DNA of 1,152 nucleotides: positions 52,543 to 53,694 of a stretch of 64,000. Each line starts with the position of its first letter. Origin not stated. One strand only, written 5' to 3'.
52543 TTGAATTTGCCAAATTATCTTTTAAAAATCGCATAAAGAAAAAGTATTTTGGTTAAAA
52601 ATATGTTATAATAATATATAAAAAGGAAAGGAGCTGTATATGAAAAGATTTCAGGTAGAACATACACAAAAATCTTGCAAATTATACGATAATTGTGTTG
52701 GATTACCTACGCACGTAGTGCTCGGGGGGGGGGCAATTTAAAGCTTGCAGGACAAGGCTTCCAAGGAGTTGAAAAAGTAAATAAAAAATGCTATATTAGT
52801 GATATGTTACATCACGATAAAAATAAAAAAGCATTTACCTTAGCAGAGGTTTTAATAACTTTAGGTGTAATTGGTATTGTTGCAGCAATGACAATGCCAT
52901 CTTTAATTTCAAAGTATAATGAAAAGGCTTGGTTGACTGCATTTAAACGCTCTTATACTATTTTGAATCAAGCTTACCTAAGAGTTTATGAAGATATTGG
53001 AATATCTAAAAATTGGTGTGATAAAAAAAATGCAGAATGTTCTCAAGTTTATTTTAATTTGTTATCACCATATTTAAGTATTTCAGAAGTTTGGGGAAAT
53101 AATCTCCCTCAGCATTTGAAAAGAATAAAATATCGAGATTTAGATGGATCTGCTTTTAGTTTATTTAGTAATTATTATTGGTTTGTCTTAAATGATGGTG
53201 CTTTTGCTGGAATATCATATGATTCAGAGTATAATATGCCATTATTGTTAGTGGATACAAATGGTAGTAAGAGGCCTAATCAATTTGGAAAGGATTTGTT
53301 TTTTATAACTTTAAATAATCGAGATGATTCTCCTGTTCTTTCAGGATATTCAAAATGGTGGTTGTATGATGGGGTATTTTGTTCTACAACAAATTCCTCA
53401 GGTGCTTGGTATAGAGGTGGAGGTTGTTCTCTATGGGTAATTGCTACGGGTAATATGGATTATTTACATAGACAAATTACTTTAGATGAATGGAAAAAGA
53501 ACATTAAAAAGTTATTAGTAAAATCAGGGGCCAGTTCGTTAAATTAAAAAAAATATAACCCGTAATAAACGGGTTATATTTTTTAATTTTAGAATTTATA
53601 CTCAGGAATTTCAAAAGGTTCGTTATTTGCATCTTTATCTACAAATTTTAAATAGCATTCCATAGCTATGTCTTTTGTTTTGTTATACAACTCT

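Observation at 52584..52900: Paralogous prepilin-type locus 2 has the same leader ORF and G10 tract in the same out-of-frame state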

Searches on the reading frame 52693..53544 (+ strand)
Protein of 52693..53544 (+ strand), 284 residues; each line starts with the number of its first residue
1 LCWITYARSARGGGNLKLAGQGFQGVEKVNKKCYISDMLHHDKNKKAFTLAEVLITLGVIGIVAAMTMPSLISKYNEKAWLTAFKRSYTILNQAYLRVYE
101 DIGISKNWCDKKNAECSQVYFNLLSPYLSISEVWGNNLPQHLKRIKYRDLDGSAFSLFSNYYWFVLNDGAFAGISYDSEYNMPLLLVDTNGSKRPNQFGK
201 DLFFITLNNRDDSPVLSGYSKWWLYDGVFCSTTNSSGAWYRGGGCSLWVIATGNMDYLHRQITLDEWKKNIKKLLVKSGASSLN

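Call 17: find_related_loci(query=A2, collection=genome_contigs, flank=1500)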
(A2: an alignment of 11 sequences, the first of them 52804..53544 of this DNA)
Query A2 (247 aa) in genome_contigs; peptide patterns used: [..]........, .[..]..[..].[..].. (x = any residue, [..] = any of these).
595 stretches matched a pattern (row limit reached: there are more); 571 encode a relative of the query (tblastn E <= 1e-3); the best 80 are kept; 80 distinct loci.
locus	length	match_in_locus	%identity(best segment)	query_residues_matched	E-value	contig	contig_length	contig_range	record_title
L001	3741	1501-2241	57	6-247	3e-93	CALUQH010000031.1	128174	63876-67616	MAG: Candidatus Gastranaerophilales bacterium isolate E02__bin142 genome assembly, contig: E02__k127_852770, whole genom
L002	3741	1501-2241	58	8-247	4e-89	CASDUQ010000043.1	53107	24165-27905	uncultured bacterium isolate SI.A70.metabat-bins.5 genome assembly, contig: SI.A70.metabat-bins.5.fa_k141_349533, whole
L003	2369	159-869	44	8-230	6e-57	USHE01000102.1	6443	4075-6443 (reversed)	uncultured bacterium isolate UMGS1713 genome assembly, contig: NODE_2901_length_6443_cov_2.970311, whole genome shotgun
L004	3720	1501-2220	32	7-232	1e-33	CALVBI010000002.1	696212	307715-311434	MAG: Candidatus Gastranaerophilales bacterium isolate BRZ_DM__bin106 genome assembly, contig: BRZ_DM__NODE_3_length_6962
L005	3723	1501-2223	37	1-233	2e-32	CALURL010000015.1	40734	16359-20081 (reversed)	MAG: Candidatus Gastranaerophilales bacterium isolate BRZ_E__bin82 genome assembly, contig: BRZ_E__NODE_1823_length_4073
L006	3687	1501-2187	34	8-230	8e-32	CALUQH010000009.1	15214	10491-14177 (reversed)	MAG: Candidatus Gastranaerophilales bacterium isolate E02__bin142 genome assembly, contig: E02__k127_3178013, whole geno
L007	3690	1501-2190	36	2-222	1e-31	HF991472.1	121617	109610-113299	Clostridium sp. CAG:967 genomic scaffold, scf42, whole genome shotgun sequence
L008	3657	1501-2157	36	9-228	4e-31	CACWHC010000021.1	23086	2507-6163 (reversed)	uncultured bacterium isolate RUG10582 genome assembly, contig: RUG10582_asm_21, whole genome shotgun sequence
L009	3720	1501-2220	36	8-222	1e-30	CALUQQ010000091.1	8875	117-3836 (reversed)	MAG: Candidatus Gastranaerophilales bacterium isolate E27__bin3 genome assembly, contig: E27__k127_4299775, whole genome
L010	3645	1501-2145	34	8-222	2e-30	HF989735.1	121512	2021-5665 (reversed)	Brachyspira sp. CAG:484 genomic scaffold, scf240, whole genome shotgun sequence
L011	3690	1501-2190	35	1-222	2e-30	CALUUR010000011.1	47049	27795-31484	MAG: Candidatus Gastranaerophilales bacterium isolate BRZ_M__bin90 genome assembly, contig: BRZ_M__NODE_1659_length_4704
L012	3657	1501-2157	36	10-222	6e-30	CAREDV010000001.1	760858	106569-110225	MAG TPA_asm: uncultured bacterium isolate MGBC104778 genome assembly, contig: MGBC104778.1, whole genome shotgun sequenc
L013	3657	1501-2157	35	10-222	1e-29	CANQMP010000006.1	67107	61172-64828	MAG: Candidatus Gastranaerophilales bacterium isolate Lapin-012__bin75 genome assembly, contig: Lapin-012__NODE_803_leng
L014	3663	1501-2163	34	6-222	1e-29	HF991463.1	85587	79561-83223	Clostridium sp. CAG:967 genomic scaffold, scf21, whole genome shotgun sequence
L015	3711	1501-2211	35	8-220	1e-29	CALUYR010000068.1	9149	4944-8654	MAG: Candidatus Gastranaerophilales bacterium isolate BRZ_DP__bin38 genome assembly, contig: BRZ_DP__NODE_12291_length_9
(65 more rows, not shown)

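Call 28: list_cluster_members(proteins=[window:52693-53544:+, window:30672-31508:+, window:52804-53544:+, P0001, P0002, P0050, P0069, P0006, P0121])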
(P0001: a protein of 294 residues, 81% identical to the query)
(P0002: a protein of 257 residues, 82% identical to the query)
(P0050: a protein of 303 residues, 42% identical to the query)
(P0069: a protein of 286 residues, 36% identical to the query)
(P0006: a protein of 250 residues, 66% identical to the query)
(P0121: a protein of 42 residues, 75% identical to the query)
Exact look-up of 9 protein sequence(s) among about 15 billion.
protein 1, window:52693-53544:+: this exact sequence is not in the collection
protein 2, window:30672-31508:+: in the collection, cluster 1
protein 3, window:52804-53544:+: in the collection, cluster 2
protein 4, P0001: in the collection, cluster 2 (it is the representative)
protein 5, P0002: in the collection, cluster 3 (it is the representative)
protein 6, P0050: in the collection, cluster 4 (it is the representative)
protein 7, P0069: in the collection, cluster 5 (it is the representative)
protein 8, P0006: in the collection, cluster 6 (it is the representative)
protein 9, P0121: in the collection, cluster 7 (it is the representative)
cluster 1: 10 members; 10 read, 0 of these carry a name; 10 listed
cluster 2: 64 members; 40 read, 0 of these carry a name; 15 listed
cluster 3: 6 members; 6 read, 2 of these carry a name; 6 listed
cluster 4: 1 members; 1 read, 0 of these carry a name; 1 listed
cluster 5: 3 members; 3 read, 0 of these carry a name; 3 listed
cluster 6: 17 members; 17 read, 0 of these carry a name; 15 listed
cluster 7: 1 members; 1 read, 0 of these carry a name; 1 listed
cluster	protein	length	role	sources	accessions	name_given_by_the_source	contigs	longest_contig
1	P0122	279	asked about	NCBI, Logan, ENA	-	-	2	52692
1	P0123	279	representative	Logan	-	-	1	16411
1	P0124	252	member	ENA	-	-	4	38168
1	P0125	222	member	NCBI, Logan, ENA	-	-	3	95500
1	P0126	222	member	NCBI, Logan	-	-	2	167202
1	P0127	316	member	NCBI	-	-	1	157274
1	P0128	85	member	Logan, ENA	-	-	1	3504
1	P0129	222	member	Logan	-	-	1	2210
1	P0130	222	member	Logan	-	-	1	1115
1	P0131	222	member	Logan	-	-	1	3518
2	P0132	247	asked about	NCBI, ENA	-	-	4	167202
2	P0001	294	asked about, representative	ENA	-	-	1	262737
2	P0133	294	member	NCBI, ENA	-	-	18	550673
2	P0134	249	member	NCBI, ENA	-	-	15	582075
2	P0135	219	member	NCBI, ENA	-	-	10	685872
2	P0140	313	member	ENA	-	-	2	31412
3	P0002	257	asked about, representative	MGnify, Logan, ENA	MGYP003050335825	FL=1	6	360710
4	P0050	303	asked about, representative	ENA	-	-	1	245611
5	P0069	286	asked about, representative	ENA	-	-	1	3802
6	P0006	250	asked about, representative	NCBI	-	-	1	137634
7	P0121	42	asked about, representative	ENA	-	-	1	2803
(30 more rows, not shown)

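Call 31: find_encoding_contigs(protein=P0140, flank=1500, max_places=10)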
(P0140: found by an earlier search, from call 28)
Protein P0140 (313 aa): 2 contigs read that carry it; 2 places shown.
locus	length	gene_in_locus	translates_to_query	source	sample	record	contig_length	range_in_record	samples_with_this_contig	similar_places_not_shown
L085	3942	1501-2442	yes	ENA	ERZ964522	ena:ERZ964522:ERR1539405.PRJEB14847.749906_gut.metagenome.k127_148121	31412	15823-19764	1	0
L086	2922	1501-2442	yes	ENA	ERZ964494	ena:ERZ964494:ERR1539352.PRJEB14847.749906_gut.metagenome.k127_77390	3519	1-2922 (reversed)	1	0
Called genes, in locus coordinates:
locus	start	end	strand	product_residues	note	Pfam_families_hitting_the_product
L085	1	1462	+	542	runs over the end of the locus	PF00916:Sulfate_transp, PF01740:STAS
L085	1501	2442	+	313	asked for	PF07963:N_methyl (weak)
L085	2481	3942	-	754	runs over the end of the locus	PF02878:PGM_PMM_I, PF02879:PGM_PMM_II (faint), PF02880:PGM_PMM_III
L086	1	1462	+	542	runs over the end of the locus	PF00916:Sulfate_transp, PF01740:STAS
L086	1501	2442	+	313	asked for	PF07963:N_methyl (weak)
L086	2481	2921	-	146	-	?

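Call 32: find_encoding_contigs(protein=P0127, flank=1500, max_places=10)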
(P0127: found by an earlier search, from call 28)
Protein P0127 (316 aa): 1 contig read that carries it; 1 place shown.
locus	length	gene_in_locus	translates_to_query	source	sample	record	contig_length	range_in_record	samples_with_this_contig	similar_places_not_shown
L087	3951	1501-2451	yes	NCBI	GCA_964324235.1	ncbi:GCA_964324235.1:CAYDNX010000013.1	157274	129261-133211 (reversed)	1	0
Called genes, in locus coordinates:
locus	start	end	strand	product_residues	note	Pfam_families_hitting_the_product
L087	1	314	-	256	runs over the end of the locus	PF01503:PRA-PH (faint), PF03819:MazG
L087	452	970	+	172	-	-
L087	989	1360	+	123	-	-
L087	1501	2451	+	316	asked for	PF07963:N_methyl (weak)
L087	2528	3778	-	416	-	PF00155:Aminotran_1_2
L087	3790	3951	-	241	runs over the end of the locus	PF00005:ABC_tran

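Call 35: find_related_loci(query=A2, collection=metagenome_contigs, flank=700)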
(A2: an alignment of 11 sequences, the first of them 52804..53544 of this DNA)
Query A2 (247 aa) in metagenome_contigs; peptide patterns used: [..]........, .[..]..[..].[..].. (x = any residue, [..] = any of these).
600 stretches matched a pattern (row limit reached: there are more); 523 encode a relative of the query (tblastn E <= 1e-3); the best 80 are kept; 80 distinct loci.
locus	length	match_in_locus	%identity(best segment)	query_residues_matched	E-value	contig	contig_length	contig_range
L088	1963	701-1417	82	8-247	1e-144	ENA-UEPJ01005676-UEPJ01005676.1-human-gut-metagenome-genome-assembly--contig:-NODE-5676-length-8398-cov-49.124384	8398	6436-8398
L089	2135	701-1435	37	1-232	1e-39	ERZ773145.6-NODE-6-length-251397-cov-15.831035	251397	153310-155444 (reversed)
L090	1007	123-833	35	4-225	9e-40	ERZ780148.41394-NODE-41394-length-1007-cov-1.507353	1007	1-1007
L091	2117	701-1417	37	1-222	7e-37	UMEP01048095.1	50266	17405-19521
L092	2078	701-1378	37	3-222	4e-35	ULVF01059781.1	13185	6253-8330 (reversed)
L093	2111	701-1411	36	10-233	2e-34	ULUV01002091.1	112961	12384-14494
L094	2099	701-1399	37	1-225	2e-34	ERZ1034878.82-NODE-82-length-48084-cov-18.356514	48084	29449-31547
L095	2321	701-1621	30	3-237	1e-32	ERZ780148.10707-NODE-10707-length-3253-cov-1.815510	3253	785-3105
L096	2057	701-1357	36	6-222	1e-31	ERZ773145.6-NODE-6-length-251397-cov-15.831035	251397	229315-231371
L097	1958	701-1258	38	1-175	4e-31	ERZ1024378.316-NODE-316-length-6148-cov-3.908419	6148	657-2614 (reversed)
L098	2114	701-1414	34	8-222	2e-31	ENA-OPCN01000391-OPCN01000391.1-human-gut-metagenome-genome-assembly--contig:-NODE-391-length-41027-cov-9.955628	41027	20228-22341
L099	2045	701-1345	35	8-222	4e-31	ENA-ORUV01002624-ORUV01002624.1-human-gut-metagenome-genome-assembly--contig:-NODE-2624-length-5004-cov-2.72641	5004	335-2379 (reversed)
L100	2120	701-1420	33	3-231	1e-30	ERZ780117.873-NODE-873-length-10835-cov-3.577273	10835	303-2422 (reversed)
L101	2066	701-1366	33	3-222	1e-30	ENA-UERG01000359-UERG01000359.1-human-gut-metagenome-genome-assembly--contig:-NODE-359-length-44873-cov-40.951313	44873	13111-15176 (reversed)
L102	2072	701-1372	33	8-226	4e-30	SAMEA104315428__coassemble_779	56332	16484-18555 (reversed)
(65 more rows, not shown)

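Call 44: predict_structure(alignment_id=A2)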
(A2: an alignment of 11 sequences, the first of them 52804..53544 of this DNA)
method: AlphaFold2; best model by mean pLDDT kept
length: 247 residues; sequences in the alignment: 11
mean_pLDDT: 77.8   pTM: 0.76
mean pLDDT of the five models: 77.8, 73.7, 72.3, 70.7, 69.5
residues with pLDDT >= 90: 68; 70-90: 119; 50-70: 38; < 50: 22
segments of 3 or more residues with pLDDT < 50: 1-8, 183-185, 239-247
pLDDT, mean of each block of 10 residues (from residue 1): 45 70 72 86 93 91 87 82 94 91 76 83 85 89 80 86 88 64 51 67 76 88 85 65 36
secondary structure, 60 per line:
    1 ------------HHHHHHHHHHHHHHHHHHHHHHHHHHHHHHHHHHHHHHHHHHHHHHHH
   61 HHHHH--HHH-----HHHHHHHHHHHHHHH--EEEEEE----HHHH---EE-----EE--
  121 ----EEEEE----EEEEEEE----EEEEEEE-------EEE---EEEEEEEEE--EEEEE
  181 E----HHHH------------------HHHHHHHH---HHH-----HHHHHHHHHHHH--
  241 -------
elements in order: H13-65 H76-90 E93-98 H103-106 E125-129 E134-140 E145-151 E159-161 E165-173 E176-181 H186-189 H208-215 H227-238
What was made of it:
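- On Type IV pilin / prepilin-type (class III signal peptide) protein: The AF2 model has pLDDT 78, with helix 13-65 followed by a beta sheet (call 44).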

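Call 47: fold_search(model_id=the predicted structure, library=pdb)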
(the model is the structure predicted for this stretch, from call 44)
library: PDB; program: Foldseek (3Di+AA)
matches with E <= 10: 143; with E <= 0.001: 0
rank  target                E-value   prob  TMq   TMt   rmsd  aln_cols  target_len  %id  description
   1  8xwg                  8.9e-01  0.07  0.13  0.10  12.0        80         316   11  OspA variants for thioflavin-T binding (released 2024-11-27)
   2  3ec5                  1.0e+00  0.08  0.12  0.10  12.7        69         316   12  The crystal structure of Thioflavin-T (ThT) binding OspA mutant (released 2009-02-03)
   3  2af5                  1.0e+00  0.07  0.13  0.11  12.6        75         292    9  2.5A X-ray Structure of Engineered OspA protein (released 2006-08-01)
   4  6k0a_G                1.1e+00  0.03  0.09  0.17  15.9       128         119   12  cryo-EM structure of an archaeal Ribonuclease P (released 2019-06-19)
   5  4bva_B                1.2e+00  0.08  0.13  0.11   4.5        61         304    8  Crystal structure of the NADPH-T3 form of mouse Mu-crystallin. (released 2014-02-05)
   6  1ew4                  1.3e+00  0.09  0.15  0.29   9.1        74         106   11  CRYSTAL STRUCTURE OF ESCHERICHIA COLI CYAY PROTEIN REVEALS A NOVEL FOLD FOR THE FRATAXIN FAMILY (released 2000-08-09)
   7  6kk9_O                1.4e+00  0.06  0.12  0.16  12.6        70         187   17  A Crystal structure of OspA mutant (released 2020-07-29)
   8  5ys7                  1.5e+00  0.06  0.12  0.10  12.6        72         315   14  Crystal structure of an OspA mutant (released 2018-11-14)
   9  6kk9_C                1.6e+00  0.06  0.12  0.15  12.6        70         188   17  A Crystal structure of OspA mutant (released 2020-07-29)
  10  6kk9_B                1.6e+00  0.06  0.12  0.15  12.2        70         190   17  A Crystal structure of OspA mutant (released 2020-07-29)
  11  8ah9                  1.6e+00  0.02  0.09  0.16  14.2        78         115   12  De novo retro-aldolase RAbetaB-16.1 (released 2023-08-16)
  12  9sob_Q                1.8e+00  0.02  0.12  0.09   6.9        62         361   14  Structural Model of the Nuclear Pore Complex in Arabidopsis thaliana (released 2025-11-05)
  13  9cds_C                2.1e+00  0.06  0.13  0.13  12.4        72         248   11  Crystal structure of OspA ST1 from B. burgdorferi bound to monoclonal antibody LA-2 (released 2025-09-24)
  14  9jz0_B                2.1e+00  0.02  0.09  0.06  14.8        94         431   12  portal-tail complex of DNA-ejected T7 (released 2024-12-11)
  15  3aum                  2.4e+00  0.05  0.12  0.12  12.0        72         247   14  Crystal structure of OspA mutant (released 2012-02-15)
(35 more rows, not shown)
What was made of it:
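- On Type IV pilin / prepilin-type (class III signal peptide) protein: Foldseek against PDB gave nothing (call 47).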
